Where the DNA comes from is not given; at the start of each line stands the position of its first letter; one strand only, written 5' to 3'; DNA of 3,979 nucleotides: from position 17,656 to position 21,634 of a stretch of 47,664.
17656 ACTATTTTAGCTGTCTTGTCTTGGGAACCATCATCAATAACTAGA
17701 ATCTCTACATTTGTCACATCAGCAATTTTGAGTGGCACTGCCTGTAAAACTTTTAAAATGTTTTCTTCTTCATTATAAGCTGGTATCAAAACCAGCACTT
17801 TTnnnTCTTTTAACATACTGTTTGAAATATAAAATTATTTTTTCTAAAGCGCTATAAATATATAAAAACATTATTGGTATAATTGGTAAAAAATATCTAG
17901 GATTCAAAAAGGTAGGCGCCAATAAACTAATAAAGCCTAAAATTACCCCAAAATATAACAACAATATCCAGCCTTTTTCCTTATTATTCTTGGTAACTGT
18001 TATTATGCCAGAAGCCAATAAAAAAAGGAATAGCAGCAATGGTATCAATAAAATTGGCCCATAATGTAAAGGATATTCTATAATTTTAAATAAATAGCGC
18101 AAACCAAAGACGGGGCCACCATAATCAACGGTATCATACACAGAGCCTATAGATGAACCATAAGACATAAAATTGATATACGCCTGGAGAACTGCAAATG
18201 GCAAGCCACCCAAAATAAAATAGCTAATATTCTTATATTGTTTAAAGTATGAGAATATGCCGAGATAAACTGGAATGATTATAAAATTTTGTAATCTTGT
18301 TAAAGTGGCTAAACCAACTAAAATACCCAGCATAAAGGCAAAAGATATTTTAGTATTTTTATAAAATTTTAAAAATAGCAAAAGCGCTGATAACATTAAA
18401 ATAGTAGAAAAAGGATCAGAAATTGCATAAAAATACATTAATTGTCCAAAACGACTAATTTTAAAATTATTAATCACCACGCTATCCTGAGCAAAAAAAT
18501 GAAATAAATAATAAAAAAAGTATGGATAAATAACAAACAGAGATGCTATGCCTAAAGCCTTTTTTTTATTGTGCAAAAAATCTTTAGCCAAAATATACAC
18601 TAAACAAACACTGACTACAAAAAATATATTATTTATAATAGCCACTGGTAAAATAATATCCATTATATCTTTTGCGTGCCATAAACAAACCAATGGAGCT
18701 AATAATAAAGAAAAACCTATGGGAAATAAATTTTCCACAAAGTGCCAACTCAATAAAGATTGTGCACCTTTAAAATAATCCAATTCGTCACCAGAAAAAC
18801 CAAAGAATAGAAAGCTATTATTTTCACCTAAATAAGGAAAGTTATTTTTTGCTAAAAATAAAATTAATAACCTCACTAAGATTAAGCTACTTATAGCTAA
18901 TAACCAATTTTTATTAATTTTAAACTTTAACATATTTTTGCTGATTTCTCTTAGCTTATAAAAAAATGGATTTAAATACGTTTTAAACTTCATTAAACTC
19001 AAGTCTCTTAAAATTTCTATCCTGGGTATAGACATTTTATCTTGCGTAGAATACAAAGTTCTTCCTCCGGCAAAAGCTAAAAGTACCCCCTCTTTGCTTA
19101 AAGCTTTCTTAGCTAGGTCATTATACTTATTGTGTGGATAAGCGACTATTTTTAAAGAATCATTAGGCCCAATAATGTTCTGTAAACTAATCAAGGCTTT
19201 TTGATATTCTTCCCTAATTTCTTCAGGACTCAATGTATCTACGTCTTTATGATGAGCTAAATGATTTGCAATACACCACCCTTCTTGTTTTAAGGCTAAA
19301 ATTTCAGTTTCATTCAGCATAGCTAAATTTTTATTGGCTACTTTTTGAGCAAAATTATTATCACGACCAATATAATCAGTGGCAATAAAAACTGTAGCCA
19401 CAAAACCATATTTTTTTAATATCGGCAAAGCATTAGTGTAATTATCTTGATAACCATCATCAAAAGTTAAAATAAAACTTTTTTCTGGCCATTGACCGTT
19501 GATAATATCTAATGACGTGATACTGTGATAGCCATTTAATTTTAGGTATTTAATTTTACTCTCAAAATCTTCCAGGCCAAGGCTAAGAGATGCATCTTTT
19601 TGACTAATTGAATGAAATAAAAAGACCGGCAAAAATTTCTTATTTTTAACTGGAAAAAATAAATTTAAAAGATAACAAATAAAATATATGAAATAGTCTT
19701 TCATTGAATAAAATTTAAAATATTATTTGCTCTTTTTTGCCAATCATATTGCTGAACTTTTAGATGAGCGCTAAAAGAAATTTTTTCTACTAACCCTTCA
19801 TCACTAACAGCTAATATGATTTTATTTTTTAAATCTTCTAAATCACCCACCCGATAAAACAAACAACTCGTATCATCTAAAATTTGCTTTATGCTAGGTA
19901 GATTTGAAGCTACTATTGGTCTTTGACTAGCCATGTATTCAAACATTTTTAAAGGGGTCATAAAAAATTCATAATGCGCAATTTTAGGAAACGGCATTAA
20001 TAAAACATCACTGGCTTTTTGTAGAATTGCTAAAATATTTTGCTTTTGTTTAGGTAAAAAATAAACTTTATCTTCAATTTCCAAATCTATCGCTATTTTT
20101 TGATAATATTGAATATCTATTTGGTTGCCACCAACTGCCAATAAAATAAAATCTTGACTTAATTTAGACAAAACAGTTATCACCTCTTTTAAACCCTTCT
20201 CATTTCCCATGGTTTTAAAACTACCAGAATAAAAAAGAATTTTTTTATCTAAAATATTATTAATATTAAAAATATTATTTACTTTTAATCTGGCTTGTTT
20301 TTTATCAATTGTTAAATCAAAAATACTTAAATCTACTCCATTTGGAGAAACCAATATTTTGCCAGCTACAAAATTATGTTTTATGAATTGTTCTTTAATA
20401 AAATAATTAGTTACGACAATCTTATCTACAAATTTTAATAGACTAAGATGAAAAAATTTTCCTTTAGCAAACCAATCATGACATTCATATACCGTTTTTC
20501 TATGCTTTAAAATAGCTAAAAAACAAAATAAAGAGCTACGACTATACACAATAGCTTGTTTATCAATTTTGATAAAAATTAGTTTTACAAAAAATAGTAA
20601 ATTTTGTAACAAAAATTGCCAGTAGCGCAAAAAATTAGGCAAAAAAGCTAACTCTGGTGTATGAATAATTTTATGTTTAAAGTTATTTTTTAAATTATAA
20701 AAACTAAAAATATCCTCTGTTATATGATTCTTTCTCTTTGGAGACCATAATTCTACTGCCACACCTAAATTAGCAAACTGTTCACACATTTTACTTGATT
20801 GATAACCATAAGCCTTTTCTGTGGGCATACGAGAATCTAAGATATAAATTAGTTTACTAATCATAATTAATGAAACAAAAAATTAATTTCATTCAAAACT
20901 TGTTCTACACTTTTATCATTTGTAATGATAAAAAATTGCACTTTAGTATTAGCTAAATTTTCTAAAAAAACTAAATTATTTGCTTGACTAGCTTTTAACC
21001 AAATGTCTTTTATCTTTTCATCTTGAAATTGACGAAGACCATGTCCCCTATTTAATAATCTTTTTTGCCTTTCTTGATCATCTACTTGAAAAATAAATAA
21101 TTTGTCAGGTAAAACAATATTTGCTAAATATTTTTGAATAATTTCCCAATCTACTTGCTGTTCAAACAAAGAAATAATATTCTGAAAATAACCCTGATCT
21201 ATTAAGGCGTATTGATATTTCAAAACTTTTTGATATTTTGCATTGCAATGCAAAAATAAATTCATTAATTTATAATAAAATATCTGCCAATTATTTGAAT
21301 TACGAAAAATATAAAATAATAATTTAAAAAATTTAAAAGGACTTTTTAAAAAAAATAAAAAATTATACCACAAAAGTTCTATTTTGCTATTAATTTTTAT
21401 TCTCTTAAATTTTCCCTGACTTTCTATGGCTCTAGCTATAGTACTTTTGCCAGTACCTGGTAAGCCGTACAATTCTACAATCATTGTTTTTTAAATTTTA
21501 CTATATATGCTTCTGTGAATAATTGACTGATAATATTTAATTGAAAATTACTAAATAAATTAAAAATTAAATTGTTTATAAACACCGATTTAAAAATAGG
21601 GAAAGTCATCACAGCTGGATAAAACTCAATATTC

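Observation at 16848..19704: ArnC/ArnD/ArnT-like three-activity module with the deacetylase fused to the GT-C transferase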

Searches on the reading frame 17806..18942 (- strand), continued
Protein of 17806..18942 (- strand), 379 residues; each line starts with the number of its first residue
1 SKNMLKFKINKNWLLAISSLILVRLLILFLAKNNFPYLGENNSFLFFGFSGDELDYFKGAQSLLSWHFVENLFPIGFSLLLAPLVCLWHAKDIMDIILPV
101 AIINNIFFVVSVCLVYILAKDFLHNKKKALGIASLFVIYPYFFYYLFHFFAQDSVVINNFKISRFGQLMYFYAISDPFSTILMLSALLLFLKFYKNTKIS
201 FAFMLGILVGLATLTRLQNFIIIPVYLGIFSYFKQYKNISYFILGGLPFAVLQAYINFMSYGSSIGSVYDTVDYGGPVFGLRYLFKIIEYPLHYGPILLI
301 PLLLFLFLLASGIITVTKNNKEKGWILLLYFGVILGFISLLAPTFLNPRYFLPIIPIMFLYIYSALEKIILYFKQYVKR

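Call 70: find_encoding_contigs(protein=P0095, flank=6000, max_places=1)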
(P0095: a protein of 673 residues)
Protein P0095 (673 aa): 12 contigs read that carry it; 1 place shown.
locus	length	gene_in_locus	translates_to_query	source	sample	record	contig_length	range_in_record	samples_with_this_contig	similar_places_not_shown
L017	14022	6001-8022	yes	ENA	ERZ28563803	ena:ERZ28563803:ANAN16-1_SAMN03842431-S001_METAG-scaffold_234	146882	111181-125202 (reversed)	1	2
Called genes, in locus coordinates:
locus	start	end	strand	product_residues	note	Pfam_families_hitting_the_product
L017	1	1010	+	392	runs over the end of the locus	-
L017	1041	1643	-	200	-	PF04307:YdjM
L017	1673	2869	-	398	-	PF01139:RtcB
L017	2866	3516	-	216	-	PF02698:DUF218 (weak)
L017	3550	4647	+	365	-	PF13439:Glyco_transf_4 (weak), PF13524:Glyco_trans_1_2 (weak), PF00534:Glycos_transf_1, PF13692:Glyco_trans_1_4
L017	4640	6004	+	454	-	PF01943:Polysacc_synt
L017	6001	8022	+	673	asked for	PF01522:Polysacc_deac_1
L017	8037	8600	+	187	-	PF00132:Hexapep, PF14602:Hexapep_2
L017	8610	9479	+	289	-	PF00535:Glycos_transf_2, PF13641:Glyco_tranf_2_3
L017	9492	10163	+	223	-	PF01209:Ubie_methyltran, PF13489:Methyltransf_23, PF13847:Methyltransf_31, PF08241:Methyltransf_11, PF08242:Methyltransf_12, PF13649:Methyltransf_25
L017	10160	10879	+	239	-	-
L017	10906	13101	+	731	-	PF04932:Wzy_C, PF13181:TPR_8 (faint), PF13424:TPR_12 (weak), PF13428:TPR_14 (faint), PF13432:TPR_16 (faint), PF00515:TPR_1 (faint), PF07719:TPR_2 (faint), PF14559:TPR_19 (faint), +1 more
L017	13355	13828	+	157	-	-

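Call 71: find_encoding_contigs(protein=P0100, flank=6000, max_places=1)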
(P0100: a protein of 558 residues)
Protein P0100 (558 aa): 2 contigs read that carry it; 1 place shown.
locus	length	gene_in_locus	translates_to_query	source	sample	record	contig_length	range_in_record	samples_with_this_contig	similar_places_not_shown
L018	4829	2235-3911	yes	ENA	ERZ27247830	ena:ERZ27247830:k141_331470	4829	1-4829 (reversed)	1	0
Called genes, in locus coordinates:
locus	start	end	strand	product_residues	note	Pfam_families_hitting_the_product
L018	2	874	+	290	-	?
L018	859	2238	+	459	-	PF01943:Polysacc_synt, PF13440:Polysacc_synt_3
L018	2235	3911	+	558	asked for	PF01522:Polysacc_deac_1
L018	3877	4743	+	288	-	PF00535:Glycos_transf_2, PF10111:Glyco_tranf_2_2 (weak), PF13641:Glyco_tranf_2_3 (weak)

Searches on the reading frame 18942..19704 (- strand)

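Call 17: search_solved_structures(query=window:18942-19704:-, max_evalue=0.001, show_alignments=3)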
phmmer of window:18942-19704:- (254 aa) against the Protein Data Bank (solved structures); distinct sequences matched with E-value up to 0.001: 13.
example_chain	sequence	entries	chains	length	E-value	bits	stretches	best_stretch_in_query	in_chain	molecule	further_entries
6dq3_A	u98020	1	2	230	6.3e-12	49.1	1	25-236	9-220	Polysaccharide deacetylase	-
4u10_A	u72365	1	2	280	1.2e-09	41.6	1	49-116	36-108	Poly-beta-1,6-N-acetyl-D-glucosamine N-deacetylase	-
1ny1_A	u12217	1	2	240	1e-08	38.6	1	70-202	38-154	Probable polysaccharide deacetylase pdaA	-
1w1a_1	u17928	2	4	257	1.3e-08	38.2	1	70-202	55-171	PROBABLE POLYSACCHARIDE DEACETYLASE PDAA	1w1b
1w17_A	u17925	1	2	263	1.4e-08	38.1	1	70-202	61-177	PROBABLE POLYSACCHARIDE DEACETYLASE PDAA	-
3vus_A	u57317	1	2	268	1.2e-07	35.1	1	42-103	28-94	Poly-beta-1,6-N-acetyl-D-glucosamine N-deacetylase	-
2j13_A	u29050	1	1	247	2.3e-07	34.1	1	70-205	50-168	POLYSACCHARIDE DEACETYLASE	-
4f9d_A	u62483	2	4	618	1.1e-06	31.9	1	44-103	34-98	Poly-beta-1,6-N-acetyl-D-glucosamine N-deacetylase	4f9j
4v33_A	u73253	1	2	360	3e-06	30.5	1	24-179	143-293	POLYSACCHARIDE DEACETYLASE-LIKE PROTEIN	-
6go1_A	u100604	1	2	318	7.5e-06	29.2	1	23-201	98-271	Polysaccharide deacetylase-like protein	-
4hd5_A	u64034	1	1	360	4.2e-05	26.7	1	24-179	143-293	Polysaccharide deacetylase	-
5bu6_A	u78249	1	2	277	9.3e-05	25.6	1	51-112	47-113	BpsB (PgaB), Poly-beta-1,6-N-acetyl-D-glucosamine N-deacetylase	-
7ax7_A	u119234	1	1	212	0.00013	25.1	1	74-181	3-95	Endo-1,4-beta-xylanase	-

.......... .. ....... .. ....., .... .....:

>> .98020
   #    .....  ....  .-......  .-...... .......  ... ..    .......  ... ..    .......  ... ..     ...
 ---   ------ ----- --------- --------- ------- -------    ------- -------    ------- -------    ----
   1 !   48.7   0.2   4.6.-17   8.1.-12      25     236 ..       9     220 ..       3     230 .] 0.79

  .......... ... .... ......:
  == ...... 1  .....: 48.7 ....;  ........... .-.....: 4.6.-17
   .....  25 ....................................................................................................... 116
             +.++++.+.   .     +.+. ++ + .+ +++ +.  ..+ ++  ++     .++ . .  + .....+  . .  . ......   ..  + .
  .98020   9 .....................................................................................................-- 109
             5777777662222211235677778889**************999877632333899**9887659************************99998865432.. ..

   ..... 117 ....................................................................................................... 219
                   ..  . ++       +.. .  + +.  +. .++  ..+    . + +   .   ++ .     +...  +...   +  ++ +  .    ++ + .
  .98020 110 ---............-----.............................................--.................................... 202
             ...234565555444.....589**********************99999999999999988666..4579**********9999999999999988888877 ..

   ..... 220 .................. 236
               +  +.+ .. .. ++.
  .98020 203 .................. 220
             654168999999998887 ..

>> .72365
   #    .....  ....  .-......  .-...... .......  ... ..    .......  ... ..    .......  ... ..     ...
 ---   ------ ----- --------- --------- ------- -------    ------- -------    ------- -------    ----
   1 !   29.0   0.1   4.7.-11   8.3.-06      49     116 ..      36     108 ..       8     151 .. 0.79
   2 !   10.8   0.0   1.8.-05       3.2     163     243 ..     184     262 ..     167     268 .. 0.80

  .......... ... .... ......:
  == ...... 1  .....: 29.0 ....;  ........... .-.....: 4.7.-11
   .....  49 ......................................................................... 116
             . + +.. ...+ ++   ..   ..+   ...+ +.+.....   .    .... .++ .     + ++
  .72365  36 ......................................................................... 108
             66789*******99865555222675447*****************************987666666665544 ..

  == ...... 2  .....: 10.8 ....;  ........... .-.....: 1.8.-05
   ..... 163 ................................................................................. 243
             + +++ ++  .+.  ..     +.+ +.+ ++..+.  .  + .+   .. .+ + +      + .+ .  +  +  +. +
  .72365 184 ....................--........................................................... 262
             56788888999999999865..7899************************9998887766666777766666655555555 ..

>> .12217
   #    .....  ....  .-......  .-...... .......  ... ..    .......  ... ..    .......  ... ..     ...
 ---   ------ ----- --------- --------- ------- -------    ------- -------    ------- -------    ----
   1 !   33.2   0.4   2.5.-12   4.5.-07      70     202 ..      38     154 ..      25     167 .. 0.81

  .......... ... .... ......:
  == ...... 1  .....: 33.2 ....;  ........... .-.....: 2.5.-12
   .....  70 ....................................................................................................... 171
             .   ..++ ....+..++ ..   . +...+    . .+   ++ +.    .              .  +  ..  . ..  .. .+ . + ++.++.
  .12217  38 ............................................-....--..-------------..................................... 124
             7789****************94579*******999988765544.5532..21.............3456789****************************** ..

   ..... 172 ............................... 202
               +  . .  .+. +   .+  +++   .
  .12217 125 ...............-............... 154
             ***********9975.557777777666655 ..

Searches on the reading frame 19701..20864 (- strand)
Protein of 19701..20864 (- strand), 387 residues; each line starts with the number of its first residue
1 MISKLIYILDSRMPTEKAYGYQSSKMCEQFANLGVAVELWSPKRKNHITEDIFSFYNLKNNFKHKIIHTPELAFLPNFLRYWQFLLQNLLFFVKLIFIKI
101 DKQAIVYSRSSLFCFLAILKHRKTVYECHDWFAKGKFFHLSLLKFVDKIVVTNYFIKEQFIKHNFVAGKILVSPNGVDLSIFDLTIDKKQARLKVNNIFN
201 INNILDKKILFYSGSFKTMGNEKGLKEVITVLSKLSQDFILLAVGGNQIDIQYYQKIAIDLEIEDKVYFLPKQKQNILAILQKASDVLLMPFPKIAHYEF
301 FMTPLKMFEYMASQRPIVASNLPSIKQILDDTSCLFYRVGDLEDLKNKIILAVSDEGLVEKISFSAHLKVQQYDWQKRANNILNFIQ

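Call 3: search_protein_families(library=pfam, proteins=[window:19701-20864:-], max_evalue=0.01)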
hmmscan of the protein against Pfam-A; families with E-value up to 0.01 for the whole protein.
window:19701-20864:- (387 aa): 4 families
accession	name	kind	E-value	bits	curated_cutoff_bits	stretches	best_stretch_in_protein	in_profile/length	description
PF00534.26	Glycos_transf_1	-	7.2e-16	58.6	26.4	1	198-362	5-165/172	Glycosyl transferases group 1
PF13692.12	Glyco_trans_1_4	-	2e-14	54.5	27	1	208-354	2-141/142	Glycosyl transferases group 1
PF13439.12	Glyco_transf_4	-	7.9e-10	39.5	28.5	1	26-180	11-169/170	Glycosyltransferase Family 4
PF13524.12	Glyco_trans_1_2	-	9.7e-05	22.8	25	1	298-383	58-143/144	Glycosyl transferase-like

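Call 51: search_protein_families(library=ncbifam, proteins=[window:19701-20864:-], max_evalue=0.001)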
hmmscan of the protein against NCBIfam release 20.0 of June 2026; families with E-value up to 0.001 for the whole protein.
window:19701-20864:- (387 aa): 8 families
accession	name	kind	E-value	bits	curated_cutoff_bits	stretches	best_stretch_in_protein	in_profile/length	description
TIGR04063.1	stp3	hypoth_equivalog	8.3e-18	64.4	442.05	1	142-379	154-385/397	TIGR04063 family PEP-CTERM/XrtA system glycosyltransferase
NF047676.1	TeichurnBiosyTuaH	equivalog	3.7e-10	39.2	550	1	142-334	155-333/384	teichuronic acid biosynthesis protein TuaH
NF047684.1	TeichurnBiosyTuaC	equivalog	7.6e-08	31.7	550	1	167-382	184-382/391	teichuronic acid biosynthesis protein TuaC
NF041010.1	glycosy_Agl16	equivalog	7.9e-08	31.5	575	1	113-385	92-347/352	glycosylation protein Agl16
TIGR03449.1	mycothiol_MshA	equivalog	7.4e-07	28.4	462.5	1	157-384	176-398/406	D-inositol-3-phosphate glycosyltransferase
TIGR04007.1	wcaI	equivalog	2.3e-06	26.5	800.45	1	138-289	166-309/407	colanic acid biosynthesis glycosyltransferase WcaI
TIGR04047.1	MSMEG_0565_glyc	hypoth_equivalog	5.2e-06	25.8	259.85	1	171-385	162-370/373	MSMEG_0565 family glycosyltransferase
NF053787.1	GlcN_PG_synth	equivalog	1.9e-05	23.7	480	1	168-383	164-353/361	N-acetylglucosaminyl phosphatidylglycerol synthase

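Call 89: search_solved_structures(query=window:19701-20864:-, max_evalue=0.01)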
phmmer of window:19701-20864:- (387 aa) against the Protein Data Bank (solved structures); distinct sequences matched with E-value up to 0.01: 0.

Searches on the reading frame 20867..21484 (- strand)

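Call 3: search_protein_families(library=pfam, proteins=[window:20867-21484:-], max_evalue=0.01)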
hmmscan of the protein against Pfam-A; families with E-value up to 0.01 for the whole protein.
window:20867-21484:- (205 aa): 5 families
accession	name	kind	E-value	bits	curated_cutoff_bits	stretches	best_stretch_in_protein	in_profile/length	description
PF02223.23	Thymidylate_kin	-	3.1e-06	27.5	27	1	83-200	72-185/185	Thymidylate kinase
PF13238.12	AAA_18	-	3.5e-05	24.7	29.4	1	5-148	3-113/128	AAA domain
PF13207.12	AAA_17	-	0.00019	22.2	27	0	6-26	1-21/136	AAA domain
PF00004.35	AAA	-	0.00057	20.8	21.2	1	5-33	3-31/131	ATPase family associated with various cellular activities (AAA)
PF13671.12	AAA_33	-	0.0069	17.1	27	0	4-29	3-28/143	AAA domain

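Call 51: search_protein_families(library=ncbifam, proteins=[window:20867-21484:-], max_evalue=0.001)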
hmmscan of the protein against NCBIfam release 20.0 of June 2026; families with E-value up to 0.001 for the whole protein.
window:20867-21484:- (205 aa): 2 families
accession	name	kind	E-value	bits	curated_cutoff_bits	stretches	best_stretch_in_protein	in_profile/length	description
TIGR00041.1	DTMP_kinase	equivalog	5.1e-06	26.3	83.25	1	107-200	108-196/196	dTMP kinase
NF003012.0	PRK03839.1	equivalog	0.0003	20.8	152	0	111-200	65-147/180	putative kinase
